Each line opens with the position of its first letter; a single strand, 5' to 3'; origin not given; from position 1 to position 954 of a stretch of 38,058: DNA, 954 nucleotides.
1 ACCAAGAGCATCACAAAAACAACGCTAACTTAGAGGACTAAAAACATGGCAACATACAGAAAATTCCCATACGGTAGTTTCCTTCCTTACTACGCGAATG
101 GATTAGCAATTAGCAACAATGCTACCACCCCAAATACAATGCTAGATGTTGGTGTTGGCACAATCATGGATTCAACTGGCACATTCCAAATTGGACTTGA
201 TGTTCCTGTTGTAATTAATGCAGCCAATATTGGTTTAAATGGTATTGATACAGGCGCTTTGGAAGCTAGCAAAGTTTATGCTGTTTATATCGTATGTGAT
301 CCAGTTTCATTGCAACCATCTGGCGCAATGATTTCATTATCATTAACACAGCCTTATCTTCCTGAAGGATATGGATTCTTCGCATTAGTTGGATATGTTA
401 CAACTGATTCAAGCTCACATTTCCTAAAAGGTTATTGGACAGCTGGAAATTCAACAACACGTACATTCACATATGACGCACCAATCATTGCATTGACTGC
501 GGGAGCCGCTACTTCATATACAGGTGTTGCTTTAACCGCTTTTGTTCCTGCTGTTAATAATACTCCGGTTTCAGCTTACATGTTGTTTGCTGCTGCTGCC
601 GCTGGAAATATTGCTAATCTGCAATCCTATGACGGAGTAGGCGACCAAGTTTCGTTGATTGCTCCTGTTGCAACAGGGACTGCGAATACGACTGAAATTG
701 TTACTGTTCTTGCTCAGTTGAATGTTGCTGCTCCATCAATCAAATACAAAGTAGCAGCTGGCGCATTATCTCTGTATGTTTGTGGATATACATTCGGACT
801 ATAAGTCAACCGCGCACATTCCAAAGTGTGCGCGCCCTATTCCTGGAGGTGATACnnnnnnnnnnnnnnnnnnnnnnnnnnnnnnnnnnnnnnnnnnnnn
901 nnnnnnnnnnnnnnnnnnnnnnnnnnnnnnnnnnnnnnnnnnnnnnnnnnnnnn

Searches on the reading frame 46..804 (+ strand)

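Call 47: search_protein_families(library=phrogs, proteins=[window:46-804:+], max_evalue=0.0001)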
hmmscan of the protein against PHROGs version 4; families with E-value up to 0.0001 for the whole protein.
window:46-804:+ (252 aa): 1 family
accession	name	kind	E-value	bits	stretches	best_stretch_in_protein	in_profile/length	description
phrog_17105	-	unknown function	1.1e-07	31.9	0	39-89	241-291/528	-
